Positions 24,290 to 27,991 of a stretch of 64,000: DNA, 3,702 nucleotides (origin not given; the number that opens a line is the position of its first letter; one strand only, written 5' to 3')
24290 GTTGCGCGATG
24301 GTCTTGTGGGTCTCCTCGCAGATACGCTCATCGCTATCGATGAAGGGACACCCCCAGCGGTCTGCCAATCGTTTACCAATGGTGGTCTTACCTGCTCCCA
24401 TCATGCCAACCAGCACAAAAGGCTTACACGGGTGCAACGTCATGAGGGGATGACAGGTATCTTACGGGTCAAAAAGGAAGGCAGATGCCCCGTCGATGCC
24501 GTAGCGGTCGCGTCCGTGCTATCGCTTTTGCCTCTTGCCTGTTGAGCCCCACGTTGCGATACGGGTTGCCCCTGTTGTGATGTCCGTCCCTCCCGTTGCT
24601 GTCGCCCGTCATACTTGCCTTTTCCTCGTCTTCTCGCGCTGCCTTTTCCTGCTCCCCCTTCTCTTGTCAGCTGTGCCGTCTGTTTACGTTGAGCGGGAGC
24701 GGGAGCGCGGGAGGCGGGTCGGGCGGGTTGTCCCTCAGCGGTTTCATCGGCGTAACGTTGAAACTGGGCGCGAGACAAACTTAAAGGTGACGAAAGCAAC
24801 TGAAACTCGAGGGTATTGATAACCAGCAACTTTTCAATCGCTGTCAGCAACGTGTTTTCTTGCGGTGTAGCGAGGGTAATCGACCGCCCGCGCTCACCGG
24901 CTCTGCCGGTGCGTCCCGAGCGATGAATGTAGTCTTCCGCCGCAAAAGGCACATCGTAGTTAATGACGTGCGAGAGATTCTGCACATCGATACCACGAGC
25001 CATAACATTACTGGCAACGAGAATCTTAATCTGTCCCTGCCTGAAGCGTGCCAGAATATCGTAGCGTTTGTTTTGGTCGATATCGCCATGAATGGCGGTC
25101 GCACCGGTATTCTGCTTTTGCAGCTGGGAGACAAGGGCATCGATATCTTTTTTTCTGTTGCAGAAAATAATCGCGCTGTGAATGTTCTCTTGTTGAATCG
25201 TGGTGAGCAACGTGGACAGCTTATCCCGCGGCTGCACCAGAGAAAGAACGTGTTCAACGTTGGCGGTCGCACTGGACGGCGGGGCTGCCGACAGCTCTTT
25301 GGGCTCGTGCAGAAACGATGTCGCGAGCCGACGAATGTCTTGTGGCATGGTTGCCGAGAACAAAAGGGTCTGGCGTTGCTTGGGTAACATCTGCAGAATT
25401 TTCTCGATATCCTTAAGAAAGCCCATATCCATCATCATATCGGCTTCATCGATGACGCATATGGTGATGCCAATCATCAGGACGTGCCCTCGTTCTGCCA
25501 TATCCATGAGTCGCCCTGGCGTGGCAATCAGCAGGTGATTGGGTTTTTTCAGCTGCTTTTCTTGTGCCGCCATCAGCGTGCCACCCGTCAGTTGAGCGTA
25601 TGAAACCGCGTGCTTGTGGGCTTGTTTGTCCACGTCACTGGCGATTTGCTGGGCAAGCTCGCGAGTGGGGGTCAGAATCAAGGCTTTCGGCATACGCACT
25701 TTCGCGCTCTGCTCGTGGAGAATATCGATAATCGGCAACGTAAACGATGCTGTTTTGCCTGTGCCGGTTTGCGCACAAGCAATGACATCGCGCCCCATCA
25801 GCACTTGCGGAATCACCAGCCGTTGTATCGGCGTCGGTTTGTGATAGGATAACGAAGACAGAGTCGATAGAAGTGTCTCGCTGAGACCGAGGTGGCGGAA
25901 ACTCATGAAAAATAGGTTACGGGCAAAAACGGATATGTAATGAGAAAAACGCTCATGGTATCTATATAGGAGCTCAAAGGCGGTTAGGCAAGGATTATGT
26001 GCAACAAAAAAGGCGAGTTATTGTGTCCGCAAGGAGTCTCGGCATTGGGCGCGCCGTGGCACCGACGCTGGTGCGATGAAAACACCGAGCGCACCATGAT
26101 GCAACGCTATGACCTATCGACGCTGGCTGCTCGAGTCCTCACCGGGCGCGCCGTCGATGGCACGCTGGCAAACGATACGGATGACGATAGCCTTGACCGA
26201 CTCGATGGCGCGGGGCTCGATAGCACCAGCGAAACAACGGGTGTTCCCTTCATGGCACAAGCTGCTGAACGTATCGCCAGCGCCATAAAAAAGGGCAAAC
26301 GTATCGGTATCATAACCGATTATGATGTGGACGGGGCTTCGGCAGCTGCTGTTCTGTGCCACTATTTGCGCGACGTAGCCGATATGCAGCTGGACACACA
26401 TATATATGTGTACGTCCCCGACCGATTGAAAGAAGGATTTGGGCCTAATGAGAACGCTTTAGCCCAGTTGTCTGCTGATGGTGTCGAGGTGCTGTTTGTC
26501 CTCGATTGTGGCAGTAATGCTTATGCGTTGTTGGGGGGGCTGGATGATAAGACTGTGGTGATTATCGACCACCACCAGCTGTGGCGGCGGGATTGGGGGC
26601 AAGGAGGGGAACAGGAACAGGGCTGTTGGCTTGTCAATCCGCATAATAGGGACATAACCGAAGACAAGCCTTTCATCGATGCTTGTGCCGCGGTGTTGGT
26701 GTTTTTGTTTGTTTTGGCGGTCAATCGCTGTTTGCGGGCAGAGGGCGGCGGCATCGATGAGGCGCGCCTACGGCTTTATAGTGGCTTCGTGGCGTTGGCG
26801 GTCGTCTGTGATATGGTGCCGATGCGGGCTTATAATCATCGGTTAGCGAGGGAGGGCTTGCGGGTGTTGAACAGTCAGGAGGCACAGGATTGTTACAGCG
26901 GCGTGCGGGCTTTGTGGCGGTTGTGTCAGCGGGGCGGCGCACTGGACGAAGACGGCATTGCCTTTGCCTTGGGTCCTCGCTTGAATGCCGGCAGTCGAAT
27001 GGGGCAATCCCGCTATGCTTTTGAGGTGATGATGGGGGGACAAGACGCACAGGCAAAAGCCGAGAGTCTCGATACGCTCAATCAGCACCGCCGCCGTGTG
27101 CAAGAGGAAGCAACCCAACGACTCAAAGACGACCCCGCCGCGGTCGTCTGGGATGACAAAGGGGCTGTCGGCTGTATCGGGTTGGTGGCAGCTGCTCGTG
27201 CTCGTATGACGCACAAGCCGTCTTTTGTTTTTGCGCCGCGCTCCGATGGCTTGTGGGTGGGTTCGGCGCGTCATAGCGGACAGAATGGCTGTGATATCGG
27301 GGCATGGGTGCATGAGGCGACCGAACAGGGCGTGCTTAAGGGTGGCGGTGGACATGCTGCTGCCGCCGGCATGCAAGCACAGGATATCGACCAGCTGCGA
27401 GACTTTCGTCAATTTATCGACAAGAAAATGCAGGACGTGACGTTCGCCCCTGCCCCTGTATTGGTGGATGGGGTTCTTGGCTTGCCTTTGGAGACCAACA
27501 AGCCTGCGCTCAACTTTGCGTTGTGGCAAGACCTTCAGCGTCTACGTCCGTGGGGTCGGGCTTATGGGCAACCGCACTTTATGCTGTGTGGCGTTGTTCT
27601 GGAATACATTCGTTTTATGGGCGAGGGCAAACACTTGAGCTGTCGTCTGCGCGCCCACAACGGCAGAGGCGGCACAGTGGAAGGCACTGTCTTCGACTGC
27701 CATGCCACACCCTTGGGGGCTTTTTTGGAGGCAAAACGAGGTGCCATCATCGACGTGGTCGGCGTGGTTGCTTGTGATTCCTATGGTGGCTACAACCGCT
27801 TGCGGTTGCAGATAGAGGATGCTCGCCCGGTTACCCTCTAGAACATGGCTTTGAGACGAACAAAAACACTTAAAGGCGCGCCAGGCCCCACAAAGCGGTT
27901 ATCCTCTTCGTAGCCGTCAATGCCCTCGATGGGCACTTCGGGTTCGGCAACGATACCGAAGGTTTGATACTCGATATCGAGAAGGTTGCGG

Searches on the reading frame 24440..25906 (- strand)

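Call 27: search_protein_families(library=pfam, max_evalue=0.00001, proteins=[window:24440-25906:-])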
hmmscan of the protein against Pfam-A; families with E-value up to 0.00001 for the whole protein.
window:24440-25906:- (488 aa): 3 families
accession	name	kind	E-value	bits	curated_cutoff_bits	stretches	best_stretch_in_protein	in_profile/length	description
PF00270.35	DEAD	-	1.7e-45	155.2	26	1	25-193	1-166/167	DEAD/DEAH box helicase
PF00271.37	Helicase_C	-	2.1e-34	118.5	23.5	1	229-337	2-110/110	Helicase conserved C-terminal domain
PF04851.21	ResIII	-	2.4e-07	31.2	22.5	1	40-188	25-163/164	Type III restriction enzyme, res subunit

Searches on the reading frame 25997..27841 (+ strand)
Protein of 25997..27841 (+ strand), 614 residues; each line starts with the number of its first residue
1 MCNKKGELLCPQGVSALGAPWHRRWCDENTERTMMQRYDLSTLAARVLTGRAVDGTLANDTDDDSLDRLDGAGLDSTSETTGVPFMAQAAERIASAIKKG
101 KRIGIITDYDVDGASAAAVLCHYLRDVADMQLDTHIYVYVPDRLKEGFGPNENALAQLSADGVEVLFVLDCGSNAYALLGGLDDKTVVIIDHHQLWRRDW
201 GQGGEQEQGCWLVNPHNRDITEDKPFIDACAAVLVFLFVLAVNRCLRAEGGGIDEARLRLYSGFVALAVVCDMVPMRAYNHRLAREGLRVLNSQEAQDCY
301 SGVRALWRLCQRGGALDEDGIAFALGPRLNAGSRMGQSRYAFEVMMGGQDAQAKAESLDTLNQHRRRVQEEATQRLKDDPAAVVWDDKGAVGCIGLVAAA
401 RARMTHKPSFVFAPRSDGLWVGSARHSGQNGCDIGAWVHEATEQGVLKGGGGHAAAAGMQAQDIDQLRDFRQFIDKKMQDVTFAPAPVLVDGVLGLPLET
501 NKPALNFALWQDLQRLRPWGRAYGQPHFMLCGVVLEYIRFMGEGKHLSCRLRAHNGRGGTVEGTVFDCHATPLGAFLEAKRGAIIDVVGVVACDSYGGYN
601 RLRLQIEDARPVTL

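Call 27: search_protein_families(library=pfam, max_evalue=0.00001, proteins=[window:25997-27841:+])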
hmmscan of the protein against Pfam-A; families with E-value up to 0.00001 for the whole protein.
window:25997-27841:+ (614 aa): 3 families
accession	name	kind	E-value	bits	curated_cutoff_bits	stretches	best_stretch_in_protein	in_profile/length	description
PF17768.7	RecJ_OB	-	7.6e-13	48.9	27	1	504-608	9-107/107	RecJ OB domain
PF01368.27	DHH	-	5.2e-12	46.6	28.1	1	102-236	1-99/125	DHH family, N-terminal domain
PF02272.25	DHHA1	-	3.8e-09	37.4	25.9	1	393-479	17-101/102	DHHA1 domain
